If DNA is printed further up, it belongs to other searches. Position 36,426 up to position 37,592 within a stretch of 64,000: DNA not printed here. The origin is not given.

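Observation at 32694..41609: Glycyl-radical-enzyme operon of unassigned function, with two flavoproteins, an exported glycerophosphodiesterase and an atypical MFS carrier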

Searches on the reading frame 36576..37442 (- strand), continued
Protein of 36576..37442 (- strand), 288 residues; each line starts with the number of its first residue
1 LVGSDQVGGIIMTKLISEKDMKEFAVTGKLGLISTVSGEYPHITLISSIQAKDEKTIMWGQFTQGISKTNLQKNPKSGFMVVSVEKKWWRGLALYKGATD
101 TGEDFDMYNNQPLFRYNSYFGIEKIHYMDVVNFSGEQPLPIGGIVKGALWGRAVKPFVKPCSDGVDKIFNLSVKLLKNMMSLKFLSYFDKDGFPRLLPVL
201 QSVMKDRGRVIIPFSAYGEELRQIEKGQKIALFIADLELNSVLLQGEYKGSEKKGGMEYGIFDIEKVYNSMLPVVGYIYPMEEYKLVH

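Call 52: search_protein_families(library=ncbifam, proteins=[L117:1388-2866:+, L124:3046-4602:-, L166:10831-13209:+, L118:13047-15551:-, L117:7513-8736:+, L138:6448-7596:+, L140:2187-3689:+, L106:4851-6353:+], max_evalue=1e-10)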
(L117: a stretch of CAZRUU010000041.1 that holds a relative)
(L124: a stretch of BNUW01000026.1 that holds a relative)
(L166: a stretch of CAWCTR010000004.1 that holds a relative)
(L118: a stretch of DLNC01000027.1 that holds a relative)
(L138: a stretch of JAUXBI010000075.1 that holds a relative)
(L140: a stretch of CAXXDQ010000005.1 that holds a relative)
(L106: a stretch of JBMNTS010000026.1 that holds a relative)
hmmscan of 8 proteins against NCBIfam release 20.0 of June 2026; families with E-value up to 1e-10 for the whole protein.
L117:1388-2866:+ (492 aa): 11 families
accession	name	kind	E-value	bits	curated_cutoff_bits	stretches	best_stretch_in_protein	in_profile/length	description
NF000756.0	PRK00047.1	subfamily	1e-216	720.1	498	1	3-491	5-493/502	glycerol kinase GlpK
TIGR01311.1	glycerol_kin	equivalog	1.9e-209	696.1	590.35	1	4-491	2-492/496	glycerol kinase GlpK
TIGR01312.1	XylB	equivalog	4.7e-64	216.7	380.25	1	7-467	2-456/481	xylulokinase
TIGR01314.1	gntK_FGGY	equivalog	6.9e-40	137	648.55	1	5-474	2-474/505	gluconokinase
NF008187.0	PRK10939.1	equivalog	7e-35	120.6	528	1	4-486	5-497/521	autoinducer-2 kinase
TIGR02628.1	fuculo_kin_coli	equivalog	3.4e-30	105.4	470.9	1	4-471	2-464/465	L-fuculokinase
NF011601.0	PRK15027.1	equivalog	2.6e-29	102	912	1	6-458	3-444/484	xylulokinase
TIGR01315.1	5C_CHO_kinase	subfamily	3.1e-18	65.8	408.7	0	326-463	366-506/541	FGGY family pentulose kinase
TIGR02627.1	rhamnulo_kin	equivalog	1.4e-15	56.8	527.95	0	90-274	84-261/454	rhamnulokinase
NF007925.0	PRK10640.1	equivalog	1.9e-13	49.7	639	0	371-455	363-446/489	rhamnulokinase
NF003154.0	PRK04123.1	equivalog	3.8e-12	45.7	428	0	342-465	384-508/554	ribulokinase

L124:3046-4602:- (518 aa): 6 families
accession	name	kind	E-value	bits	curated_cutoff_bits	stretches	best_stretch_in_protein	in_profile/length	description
TIGR01312.1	XylB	equivalog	8.3e-28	97.1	380.25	1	59-507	4-480/481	xylulokinase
NF008187.0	PRK10939.1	equivalog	1.2e-17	63.8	528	0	420-508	413-501/521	autoinducer-2 kinase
TIGR01315.1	5C_CHO_kinase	subfamily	3.8e-13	49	408.7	1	395-510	421-537/541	FGGY family pentulose kinase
TIGR01234.1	L-ribulokinase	equivalog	5.5e-13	48.5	583.25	1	379-512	397-532/536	ribulokinase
NF003154.0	PRK04123.1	equivalog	1e-12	47.6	428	1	394-511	419-538/554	ribulokinase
NF011601.0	PRK15027.1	equivalog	2.2e-11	42.8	912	1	263-509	223-478/484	xylulokinase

L166:10831-13209:+ (792 aa): 10 families
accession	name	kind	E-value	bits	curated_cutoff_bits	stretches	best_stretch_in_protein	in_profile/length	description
TIGR01774.1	PFL2-3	subfamily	7.5e-187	623.1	678.2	1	18-790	4-785/786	formate C-acetyltransferase/glycerol dehydratase family glycyl radical enzyme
NF043068.1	glycl_HYPD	equivalog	8.1e-146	487.2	1100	1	18-789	2-782/784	trans-4-hydroxy-L-proline dehydratase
TIGR04394.1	choline_CutC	equivalog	1.4e-143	480.3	1050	1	17-790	2-787/789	choline trimethylamine-lyase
NF048009.1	SfplDhtHpfGKleb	equivalog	1.2e-139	466.8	1000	1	15-789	23-822/824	(2S)-3-sulfopropanediol dehydratase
NF048011.1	SfplDhtHpsGDes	equivalog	5.7e-138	461.5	1000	1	17-789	23-819/821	(2S)-3-sulfopropanediol dehydratase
NF007437.0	PRK09983.1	equivalog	1.5e-135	453.2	1109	1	18-789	3-763/765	formate C-acetyltransferase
NF033718.1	indole_decarb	equivalog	2.1e-102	343.8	1100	1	203-789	256-866/868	indoleacetate decarboxylase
NF033715.1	glycyl_HPDL_Lrg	equivalog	4.8e-79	266.2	1150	2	204-591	272-679/901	4-hydroxyphenylacetate decarboxylase large subunit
TIGR01255.1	pyr_form_ly_1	equivalog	2.5e-41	142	994.2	1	231-788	205-740/744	formate C-acetyltransferase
NF038360.1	rad_fix_GrcA3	exception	1.3e-14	54.1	158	1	717-787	3-73/78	autonomous glycyl radical cofactor GrcA3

L118:13047-15551:- (834 aa): 11 families
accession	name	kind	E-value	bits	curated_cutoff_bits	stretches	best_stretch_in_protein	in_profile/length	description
TIGR01774.1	PFL2-3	subfamily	4.9e-163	544.3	678.2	2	202-832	154-784/786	formate C-acetyltransferase/glycerol dehydratase family glycyl radical enzyme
NF043068.1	glycl_HYPD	equivalog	7.8e-159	530.2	1100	1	190-831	140-781/784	trans-4-hydroxy-L-proline dehydratase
NF048011.1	SfplDhtHpsGDes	equivalog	2e-151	506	1000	1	205-832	185-819/821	(2S)-3-sulfopropanediol dehydratase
TIGR04394.1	choline_CutC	equivalog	2.1e-142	476.4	1050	2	203-831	157-785/789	choline trimethylamine-lyase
NF048009.1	SfplDhtHpfGKleb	equivalog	5.7e-125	418.3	1000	1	200-830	179-820/824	(2S)-3-sulfopropanediol dehydratase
NF007437.0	PRK09983.1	equivalog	5.8e-122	408.3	1109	1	203-832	154-763/765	formate C-acetyltransferase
NF033718.1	indole_decarb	equivalog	5.9e-109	365.5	1100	1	205-831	216-865/868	indoleacetate decarboxylase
NF033715.1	glycyl_HPDL_Lrg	equivalog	6.7e-89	298.8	1150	1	244-831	270-898/901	4-hydroxyphenylacetate decarboxylase large subunit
TIGR01255.1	pyr_form_ly_1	equivalog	4e-33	114.9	994.2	1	282-833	217-742/744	formate C-acetyltransferase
NF038360.1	rad_fix_GrcA3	exception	1.1e-14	54.2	158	1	763-833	6-76/78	autonomous glycyl radical cofactor GrcA3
NF008341.1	PRK11127.1-1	equivalog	1.5e-11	44.1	145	1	776-833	21-78/80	autonomous glycyl radical cofactor GrcA2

L117:7513-8736:+ (407 aa): 7 families
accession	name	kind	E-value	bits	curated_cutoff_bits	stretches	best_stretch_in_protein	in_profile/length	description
NF049980.1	SfMCT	equivalog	4.4e-135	450.2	320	1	8-388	1-378/378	L-lactate MFS transporter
TIGR00890.1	2A0111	subfamily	3.3e-80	269.8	374.85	1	8-390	2-372/377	oxalate/formate antiport family MFS transporter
TIGR04259.1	oxa_formateAnti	equivalog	8.9e-62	209.2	335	1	8-399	1-391/405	oxalate/formate MFS antiporter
NF038246.1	bile_salt_MFS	equivalog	3.9e-20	72.1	400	1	8-399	3-403/408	conjugated bile salt MFS transporter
TIGR00893.1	2A0114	subfamily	5.2e-19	68.4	395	1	27-398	12-397/399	D-galactonate transporter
TIGR00892.1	2A0113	subfamily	2.6e-14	52.8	586.1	1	9-397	18-418/455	monocarboxylate transporter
TIGR00895.1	2A0115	subfamily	6.9e-12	45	418.55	0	237-407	31-195/398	aromatic acid/H+ symport family MFS transporter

L138:6448-7596:+ (382 aa): 19 families
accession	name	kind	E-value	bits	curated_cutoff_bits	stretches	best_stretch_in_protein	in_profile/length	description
NF009714.1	PRK13243.1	equivalog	1.7e-73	247.8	455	1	65-340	49-310/332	glyoxylate reductase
TIGR01327.1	PGDH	equivalog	2.1e-55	188.5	454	1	94-347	71-305/525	phosphoglycerate dehydrogenase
NF011938.0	PRK15409.1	equivalog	2.7e-52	177.8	492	1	60-344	44-310/324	glyoxylate/hydroxypyruvate reductase GhrB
NF008759.0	PRK11790.1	equivalog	1.4e-35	122.8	404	1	88-338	79-312/410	phosphoglycerate dehydrogenase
NF005069.0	PRK06487.1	equivalog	9.6e-33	113.6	448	1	93-348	77-316/320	2-hydroxyacid dehydrogenase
NF006263.0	PRK08410.1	equivalog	1.1e-32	113.6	389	1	92-330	70-294/311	D-2-hydroxyacid dehydrogenase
NF005387.0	PRK06932.1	equivalog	5.7e-28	97.8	492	1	93-323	73-290/314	2-hydroxyacid dehydrogenase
NF000492.1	vanH_gen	exception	3.3e-27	95.4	540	1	229-302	183-256/312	D-lactate dehydrogenase VanH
NF006374.0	PRK08605.1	subfamily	6e-27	94.6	356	1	73-306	57-271/332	D-lactate dehydrogenase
NF009127.0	PRK12480.1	equivalog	5.8e-26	91.3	579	1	39-302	25-265/330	D-lactate dehydrogenase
NF005027.0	PRK06436.1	equivalog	8.5e-24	84.2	261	1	94-341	58-278/303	2-hydroxyacid dehydrogenase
NF000128.1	vanH-Sc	exception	1.1e-23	83.9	650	1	50-302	53-276/337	D-lactate dehydrogenase VanH-Sc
NF041369.1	Dhydh_Halo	equivalog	9.4e-23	80.9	400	1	235-340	186-292/305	D-2-hydroxyacid dehydrogenase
NF000371.1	vanH_Agroup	exception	2.4e-21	76.3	700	1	230-301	189-260/322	VanH-A/VanH-Pt family D-lactate dehydrogenase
NF000004.1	vanH-D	exception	2.5e-21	76.1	550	1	41-302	30-262/323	D-lactate dehydrogenase VanH-D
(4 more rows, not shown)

L140:2187-3689:+ (500 aa): 11 families
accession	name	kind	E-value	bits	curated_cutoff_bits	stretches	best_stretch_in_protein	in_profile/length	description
TIGR02734.1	crtI_fam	subfamily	1.5e-93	314.2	238.1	1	6-496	1-490/504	phytoene desaturase family protein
NF058655.1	CrtID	equivalog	8.1e-72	242.6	640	1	6-489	1-476/478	bifunctional phytoene desaturase/3,4-desaturase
NF045637.1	carotdesatCrtDProt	equivalog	7.7e-55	186.3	580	1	6-494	1-482/485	1-hydroxycarotenoid 3,4-desaturase CrtD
TIGR02730.1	carot_isom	equivalog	3.8e-44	151.4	586.9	1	4-491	1-485/493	carotenoid isomerase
NF042421.1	hydcarot_desat_CrtD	equivalog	8.8e-43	146.5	500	1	6-496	4-485/487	1-hydroxycarotenoid 3,4-desaturase CrtD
NF045689.1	BCarotKetCrtO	equivalog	1.3e-41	142.8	1000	1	1-293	1-311/563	beta-carotene ketolase CrtO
TIGR02733.1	desat_CrtD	equivalog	2.5e-36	125.4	549.7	2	5-98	3-96/492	C-3',4' desaturase CrtD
NF005560.0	PRK07233.1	equivalog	2.7e-16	59.4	252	0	5-52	2-49/435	hypothetical protein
NF005548.0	PRK07208.1-4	equivalog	4.5e-13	48.6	389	1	5-56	5-56/488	hypothetical protein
TIGR03467.1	HpnE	equivalog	1.4e-12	47.7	283.05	0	6-57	1-54/430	hydroxysqualene dehydroxylase HpnE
NF003585.0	PRK05249.1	equivalog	3.3e-11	42.5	465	0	2-43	5-46/464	Si-specific NAD(P)(+) transhydrogenase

L106:4851-6353:+ (500 aa): 39 families (the best 25 are shown)
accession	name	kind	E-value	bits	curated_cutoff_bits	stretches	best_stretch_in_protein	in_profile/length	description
TIGR01722.1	MMSDH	subfamily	6.9e-177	588.9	448.5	1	5-482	2-477/477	CoA-acylating methylmalonate-semialdehyde dehydrogenase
NF052305.1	DioxValDhHalo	equivalog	2.3e-94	317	750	1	5-480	6-481/483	2,5-dioxovalerate dehydrogenase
NF042993.1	AlphKGSA_gudD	equivalog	8.3e-93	311.7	770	1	4-479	4-479/481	alpha-ketoglutaric semialdehyde dehydrogenase GucD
TIGR01804.1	BADH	equivalog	1e-88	297.9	668.6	1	7-475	1-466/467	betaine-aldehyde dehydrogenase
NF009725.0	PRK13252.1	equivalog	3.6e-87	292.8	593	1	5-479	8-478/488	betaine-aldehyde dehydrogenase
TIGR02299.1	HpaE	equivalog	3.2e-82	276.7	638.35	1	5-479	2-475/488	5-carboxymethyl-2-hydroxymuconate semialdehyde dehydrogenase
NF002852.0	PRK03137.1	subfamily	4.5e-82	276.5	648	1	17-481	48-513/514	L-glutamate gamma-semialdehyde dehydrogenase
NF010000.0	PRK13473.1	subfamily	1.3e-80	271.3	615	1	9-478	8-470/475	aminobutyraldehyde dehydrogenase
TIGR01780.1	SSADH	subfamily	2.4e-78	264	646.35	1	23-474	1-446/448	succinate-semialdehyde dehydrogenase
NF045735.1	PaDhStyDPseudo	equivalog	1.3e-74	251.6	850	1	7-479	6-480/483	phenylacetaldehyde dehydrogenase StyD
NF040648.1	lactal_redase_Meth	equivalog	1.8e-73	248.2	650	1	18-471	12-449/463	lactaldehyde dehydrogenase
NF045736.1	PaDhStyDRhodo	equivalog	1.8e-71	241.2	800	1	5-479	4-476/479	phenylacetaldehyde dehydrogenase StyD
NF006916.0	PRK09407.1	equivalog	3.1e-71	240.5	521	1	18-488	33-501/526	succinic semialdehyde dehydrogenase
TIGR01237.1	D1pyr5carbox2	equivalog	1.6e-70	238.3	659.65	1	16-482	43-511/511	L-glutamate gamma-semialdehyde dehydrogenase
NF007497.0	PRK10090.1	equivalog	3e-69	234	500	1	4-433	7-433/480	aldehyde dehydrogenase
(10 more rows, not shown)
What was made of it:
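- GlpK is adjacent in Syntrophaceae (call 52).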
